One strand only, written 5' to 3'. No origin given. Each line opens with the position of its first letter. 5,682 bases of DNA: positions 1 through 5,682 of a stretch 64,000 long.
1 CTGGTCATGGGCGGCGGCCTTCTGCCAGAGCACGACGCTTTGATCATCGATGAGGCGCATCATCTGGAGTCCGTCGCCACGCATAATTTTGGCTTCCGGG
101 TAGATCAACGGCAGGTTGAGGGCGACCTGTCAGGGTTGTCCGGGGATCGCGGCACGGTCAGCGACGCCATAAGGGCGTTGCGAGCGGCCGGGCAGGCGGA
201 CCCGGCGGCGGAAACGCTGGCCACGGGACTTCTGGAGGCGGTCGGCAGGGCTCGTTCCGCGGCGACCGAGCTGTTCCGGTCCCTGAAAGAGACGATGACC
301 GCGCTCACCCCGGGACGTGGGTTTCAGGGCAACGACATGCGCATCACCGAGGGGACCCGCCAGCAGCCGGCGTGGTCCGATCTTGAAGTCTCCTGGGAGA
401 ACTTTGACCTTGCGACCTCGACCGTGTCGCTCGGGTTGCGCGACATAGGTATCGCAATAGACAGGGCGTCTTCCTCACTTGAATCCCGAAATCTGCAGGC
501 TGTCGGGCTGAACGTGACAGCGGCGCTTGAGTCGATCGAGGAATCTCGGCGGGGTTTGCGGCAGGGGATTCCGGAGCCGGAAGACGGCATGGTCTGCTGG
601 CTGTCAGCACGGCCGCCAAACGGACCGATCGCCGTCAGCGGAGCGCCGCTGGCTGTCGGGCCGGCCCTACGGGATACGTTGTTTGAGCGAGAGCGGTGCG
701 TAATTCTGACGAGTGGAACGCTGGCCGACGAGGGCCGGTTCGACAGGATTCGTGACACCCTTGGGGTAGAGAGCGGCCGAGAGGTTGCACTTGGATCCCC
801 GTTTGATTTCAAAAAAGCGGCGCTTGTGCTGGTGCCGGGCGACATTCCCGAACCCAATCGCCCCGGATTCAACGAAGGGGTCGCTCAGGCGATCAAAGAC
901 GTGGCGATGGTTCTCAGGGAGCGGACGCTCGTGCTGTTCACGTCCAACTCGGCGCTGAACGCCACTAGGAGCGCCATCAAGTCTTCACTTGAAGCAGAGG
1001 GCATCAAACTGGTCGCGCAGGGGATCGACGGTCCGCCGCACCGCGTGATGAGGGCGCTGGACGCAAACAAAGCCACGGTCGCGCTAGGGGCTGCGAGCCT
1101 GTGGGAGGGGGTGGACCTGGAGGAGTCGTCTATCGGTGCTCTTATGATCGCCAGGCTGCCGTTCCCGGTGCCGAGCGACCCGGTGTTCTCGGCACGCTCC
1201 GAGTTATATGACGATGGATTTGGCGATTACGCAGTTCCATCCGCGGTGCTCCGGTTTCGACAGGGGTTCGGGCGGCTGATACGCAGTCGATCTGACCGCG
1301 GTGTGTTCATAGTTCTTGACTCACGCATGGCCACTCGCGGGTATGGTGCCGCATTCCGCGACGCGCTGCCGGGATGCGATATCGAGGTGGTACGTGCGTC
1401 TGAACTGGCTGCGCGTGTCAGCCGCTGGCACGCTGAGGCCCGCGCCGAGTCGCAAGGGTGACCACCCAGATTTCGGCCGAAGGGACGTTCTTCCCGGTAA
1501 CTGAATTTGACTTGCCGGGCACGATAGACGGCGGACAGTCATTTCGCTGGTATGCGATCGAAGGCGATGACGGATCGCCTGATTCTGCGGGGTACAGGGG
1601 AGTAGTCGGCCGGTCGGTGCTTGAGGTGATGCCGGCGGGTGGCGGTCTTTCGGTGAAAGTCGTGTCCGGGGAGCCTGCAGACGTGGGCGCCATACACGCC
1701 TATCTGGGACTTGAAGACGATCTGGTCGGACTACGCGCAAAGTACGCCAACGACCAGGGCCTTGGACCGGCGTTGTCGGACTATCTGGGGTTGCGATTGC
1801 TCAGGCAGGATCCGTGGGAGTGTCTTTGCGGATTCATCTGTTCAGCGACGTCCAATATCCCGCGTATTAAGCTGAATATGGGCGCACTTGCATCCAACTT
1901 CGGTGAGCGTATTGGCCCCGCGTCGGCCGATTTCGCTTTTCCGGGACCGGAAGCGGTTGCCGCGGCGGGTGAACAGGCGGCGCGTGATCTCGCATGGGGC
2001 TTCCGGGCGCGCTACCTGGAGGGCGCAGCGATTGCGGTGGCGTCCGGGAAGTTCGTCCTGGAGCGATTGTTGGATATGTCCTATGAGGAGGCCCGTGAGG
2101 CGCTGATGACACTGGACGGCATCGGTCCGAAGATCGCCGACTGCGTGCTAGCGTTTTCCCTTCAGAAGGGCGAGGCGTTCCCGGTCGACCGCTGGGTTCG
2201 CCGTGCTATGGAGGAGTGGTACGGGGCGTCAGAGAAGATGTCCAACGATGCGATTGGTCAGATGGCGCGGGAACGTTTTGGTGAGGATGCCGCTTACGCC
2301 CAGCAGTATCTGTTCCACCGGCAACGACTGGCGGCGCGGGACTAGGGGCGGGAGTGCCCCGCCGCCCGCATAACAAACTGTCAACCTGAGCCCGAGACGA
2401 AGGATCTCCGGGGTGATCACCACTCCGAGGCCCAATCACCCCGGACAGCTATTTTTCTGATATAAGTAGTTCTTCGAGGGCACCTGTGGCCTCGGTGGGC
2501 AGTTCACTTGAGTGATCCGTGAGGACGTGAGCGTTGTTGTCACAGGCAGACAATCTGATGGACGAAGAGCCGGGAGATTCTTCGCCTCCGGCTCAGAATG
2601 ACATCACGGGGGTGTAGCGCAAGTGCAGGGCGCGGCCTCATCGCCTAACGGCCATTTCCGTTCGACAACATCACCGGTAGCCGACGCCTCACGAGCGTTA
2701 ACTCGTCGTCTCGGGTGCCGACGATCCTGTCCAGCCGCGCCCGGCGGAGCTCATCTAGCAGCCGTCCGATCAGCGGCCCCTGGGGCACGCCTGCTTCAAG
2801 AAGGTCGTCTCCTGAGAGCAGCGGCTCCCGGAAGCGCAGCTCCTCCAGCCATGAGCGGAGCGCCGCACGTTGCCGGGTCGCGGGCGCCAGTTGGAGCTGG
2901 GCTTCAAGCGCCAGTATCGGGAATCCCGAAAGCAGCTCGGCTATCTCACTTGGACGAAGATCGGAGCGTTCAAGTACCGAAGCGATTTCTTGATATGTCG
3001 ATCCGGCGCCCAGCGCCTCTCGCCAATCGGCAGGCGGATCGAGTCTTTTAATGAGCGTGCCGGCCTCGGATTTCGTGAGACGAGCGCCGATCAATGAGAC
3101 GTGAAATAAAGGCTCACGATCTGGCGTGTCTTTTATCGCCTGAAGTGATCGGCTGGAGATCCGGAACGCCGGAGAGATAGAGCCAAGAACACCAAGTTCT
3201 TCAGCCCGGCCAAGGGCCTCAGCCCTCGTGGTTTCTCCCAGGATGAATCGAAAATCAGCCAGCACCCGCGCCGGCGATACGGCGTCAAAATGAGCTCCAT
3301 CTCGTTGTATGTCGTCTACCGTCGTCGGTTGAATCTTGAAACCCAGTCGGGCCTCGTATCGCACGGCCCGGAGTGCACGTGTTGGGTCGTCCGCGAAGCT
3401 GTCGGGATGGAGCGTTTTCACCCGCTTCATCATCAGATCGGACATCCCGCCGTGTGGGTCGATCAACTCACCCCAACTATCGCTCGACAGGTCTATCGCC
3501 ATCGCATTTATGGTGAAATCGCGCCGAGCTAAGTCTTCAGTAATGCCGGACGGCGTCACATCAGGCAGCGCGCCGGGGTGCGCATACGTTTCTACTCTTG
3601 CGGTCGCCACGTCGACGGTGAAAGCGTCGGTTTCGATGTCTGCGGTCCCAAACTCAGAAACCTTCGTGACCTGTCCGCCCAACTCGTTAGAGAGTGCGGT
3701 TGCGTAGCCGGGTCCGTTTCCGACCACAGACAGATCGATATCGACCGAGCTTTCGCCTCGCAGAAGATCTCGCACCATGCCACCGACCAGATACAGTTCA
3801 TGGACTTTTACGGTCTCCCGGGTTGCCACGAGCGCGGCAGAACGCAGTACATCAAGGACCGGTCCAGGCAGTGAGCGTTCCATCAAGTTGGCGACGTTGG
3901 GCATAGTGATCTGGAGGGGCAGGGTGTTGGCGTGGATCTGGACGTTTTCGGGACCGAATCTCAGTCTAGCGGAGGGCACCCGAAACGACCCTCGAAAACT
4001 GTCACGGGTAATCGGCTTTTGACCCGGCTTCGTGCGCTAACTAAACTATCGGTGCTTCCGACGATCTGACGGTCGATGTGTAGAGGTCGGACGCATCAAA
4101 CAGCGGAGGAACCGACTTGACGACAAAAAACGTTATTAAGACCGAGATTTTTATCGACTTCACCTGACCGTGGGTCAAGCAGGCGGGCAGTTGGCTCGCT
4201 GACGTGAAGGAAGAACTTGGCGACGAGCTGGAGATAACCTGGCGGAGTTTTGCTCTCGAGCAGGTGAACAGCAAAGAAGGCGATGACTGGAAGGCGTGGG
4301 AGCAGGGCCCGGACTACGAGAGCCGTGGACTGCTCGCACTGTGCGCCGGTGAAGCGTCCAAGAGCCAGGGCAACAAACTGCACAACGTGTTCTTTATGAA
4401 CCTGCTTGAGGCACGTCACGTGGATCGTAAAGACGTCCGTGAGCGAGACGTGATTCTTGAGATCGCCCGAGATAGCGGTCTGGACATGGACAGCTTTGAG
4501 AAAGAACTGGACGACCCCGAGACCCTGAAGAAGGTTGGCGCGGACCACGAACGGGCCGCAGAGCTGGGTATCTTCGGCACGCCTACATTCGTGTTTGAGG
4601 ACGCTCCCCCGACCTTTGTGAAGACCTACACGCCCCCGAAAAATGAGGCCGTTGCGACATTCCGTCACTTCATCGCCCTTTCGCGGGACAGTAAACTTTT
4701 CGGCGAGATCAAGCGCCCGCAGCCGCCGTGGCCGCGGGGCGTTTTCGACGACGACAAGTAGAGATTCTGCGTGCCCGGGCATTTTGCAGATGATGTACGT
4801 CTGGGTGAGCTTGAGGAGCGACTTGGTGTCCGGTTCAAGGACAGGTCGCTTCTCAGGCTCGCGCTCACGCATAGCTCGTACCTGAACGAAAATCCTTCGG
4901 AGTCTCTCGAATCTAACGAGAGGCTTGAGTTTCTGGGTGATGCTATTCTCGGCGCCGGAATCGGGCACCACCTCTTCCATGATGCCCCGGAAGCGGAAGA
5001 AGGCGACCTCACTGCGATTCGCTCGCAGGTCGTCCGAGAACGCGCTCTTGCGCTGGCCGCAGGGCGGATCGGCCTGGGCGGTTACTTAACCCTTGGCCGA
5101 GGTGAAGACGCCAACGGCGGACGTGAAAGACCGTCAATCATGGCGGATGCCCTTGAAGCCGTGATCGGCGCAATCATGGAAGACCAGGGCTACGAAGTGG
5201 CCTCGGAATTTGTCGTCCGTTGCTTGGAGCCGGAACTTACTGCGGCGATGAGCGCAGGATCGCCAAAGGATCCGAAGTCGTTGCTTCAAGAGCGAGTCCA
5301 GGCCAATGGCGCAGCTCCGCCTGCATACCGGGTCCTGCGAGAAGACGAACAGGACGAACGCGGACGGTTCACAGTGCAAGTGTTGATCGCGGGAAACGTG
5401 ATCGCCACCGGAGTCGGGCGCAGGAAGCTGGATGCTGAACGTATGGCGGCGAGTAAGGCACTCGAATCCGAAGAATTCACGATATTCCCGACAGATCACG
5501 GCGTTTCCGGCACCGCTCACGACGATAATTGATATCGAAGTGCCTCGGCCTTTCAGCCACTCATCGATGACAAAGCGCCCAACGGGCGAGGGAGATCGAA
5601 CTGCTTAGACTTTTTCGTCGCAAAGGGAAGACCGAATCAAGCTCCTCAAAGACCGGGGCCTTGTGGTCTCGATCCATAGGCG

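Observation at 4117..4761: DsbA/FrnE-like oxidoreductase with in-frame TGA at the catalytic Cys position: candidate selenoprotein missed by the ORF track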

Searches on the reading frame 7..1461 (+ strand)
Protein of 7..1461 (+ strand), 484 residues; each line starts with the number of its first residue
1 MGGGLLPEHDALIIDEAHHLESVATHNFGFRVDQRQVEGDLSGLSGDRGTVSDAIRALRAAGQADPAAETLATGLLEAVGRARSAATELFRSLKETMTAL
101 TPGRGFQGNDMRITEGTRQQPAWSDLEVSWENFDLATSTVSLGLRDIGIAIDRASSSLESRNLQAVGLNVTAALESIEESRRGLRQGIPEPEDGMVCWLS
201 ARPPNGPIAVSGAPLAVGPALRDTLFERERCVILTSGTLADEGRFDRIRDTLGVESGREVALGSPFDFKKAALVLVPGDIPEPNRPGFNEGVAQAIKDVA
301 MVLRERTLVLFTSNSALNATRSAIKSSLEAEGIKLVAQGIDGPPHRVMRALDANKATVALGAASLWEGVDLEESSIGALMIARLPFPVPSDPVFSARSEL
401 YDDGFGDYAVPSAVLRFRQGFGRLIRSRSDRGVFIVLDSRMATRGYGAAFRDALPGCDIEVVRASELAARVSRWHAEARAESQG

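Call 11: search_protein_families(library=pfam, proteins=[window:7-1461:+], max_evalue=0.00001)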
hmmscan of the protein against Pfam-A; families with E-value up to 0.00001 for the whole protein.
window:7-1461:+ (484 aa): 1 family
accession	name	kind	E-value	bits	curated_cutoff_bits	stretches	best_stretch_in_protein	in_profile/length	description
PF13307.12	Helicase_C_2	-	2.7e-34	119.1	25.3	1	298-455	3-168/170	Helicase C-terminal domain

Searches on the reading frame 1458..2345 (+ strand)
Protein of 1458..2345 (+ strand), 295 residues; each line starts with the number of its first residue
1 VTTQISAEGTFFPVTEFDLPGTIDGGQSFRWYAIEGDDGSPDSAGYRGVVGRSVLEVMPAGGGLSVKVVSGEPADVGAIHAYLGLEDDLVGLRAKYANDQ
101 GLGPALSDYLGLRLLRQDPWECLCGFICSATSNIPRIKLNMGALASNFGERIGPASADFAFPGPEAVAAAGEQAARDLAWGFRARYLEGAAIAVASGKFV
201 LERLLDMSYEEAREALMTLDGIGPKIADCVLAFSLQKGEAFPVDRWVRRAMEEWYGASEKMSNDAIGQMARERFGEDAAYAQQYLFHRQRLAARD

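Call 11: search_protein_families(library=pfam, proteins=[window:1458-2345:+], max_evalue=0.00001)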
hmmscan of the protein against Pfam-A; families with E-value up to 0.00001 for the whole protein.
window:1458-2345:+ (295 aa): 2 families
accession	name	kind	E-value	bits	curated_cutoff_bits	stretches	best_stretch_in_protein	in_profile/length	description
PF07934.18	OGG_N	-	3.6e-13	50.2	23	1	12-123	4-115/115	8-oxoguanine DNA glycosylase, N-terminal domain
PF00730.31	HhH-GPD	-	2.5e-06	28.2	26.2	1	125-268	2-100/108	HhH-GPD superfamily base excision DNA repair protein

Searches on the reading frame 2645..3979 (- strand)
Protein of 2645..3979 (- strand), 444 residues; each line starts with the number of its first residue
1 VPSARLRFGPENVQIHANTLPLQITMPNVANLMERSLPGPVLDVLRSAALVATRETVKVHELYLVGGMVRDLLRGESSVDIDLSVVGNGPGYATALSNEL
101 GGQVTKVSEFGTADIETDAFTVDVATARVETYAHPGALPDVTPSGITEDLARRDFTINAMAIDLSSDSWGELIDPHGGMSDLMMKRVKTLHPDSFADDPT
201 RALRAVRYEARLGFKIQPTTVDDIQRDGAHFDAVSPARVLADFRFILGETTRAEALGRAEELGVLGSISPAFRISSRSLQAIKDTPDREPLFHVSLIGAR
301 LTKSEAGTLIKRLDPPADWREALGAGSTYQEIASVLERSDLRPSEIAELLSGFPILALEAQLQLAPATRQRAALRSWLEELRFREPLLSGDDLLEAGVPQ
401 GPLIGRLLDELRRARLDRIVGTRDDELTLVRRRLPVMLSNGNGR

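Call 11: search_protein_families(library=pfam, proteins=[window:2645-3979:-], max_evalue=0.00001)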
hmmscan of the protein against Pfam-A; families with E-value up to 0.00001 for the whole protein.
window:2645-3979:- (444 aa): 1 family
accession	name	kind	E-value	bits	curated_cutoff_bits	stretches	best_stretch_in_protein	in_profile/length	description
PF01743.26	PolyA_pol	-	1.3e-25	90.6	23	1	62-187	1-125/126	Poly A polymerase head domain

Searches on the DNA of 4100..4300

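Call 66: search_rna_families(source=window, start=4100, end=4300, threshold=evalue, max_evalue=10)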
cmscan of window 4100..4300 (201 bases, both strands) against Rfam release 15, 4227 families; matches with E-value up to 10: 2.
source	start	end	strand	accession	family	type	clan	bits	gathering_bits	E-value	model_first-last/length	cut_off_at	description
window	4118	4169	+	RF01561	DdR11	Gene; snRNA; snoRNA; CD-box;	-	12.9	65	3.5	36-76/76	no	Dictyostelium snoRNA DdR11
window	4204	4293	+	RF01424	snoR118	Gene; snRNA; snoRNA; CD-box;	CL00071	11.1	44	6.8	1-92/92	no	small nucleolar RNA snoR118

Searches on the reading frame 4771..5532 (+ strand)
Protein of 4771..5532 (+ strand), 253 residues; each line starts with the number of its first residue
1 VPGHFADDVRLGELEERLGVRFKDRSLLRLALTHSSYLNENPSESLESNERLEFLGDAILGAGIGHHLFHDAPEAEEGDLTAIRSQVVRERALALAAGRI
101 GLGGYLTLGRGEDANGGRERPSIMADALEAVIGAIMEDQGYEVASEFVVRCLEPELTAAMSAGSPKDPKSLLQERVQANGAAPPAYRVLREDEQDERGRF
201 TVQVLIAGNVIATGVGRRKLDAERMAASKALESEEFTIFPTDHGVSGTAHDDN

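Call 11: search_protein_families(library=pfam, proteins=[window:4771-5532:+], max_evalue=0.00001)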
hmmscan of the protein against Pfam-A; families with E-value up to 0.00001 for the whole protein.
window:4771-5532:+ (253 aa): 4 families
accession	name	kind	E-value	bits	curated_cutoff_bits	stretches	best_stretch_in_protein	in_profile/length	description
PF14622.11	Ribonucleas_3_3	-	2.6e-35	121.8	35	1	24-151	1-123/128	Ribonuclease-III-like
PF00636.31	Ribonuclease_3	-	1.1e-20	74.7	27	1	50-140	1-102/102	Ribonuclease III domain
PF00035.32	dsrm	-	8e-11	42.8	23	1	168-232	1-64/66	Double-stranded RNA binding motif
PF22935.1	RM44_endonuclase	-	4.5e-06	27.2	27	0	15-135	10-139/139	Large ribosomal subunit protein mL44, endonuclease domain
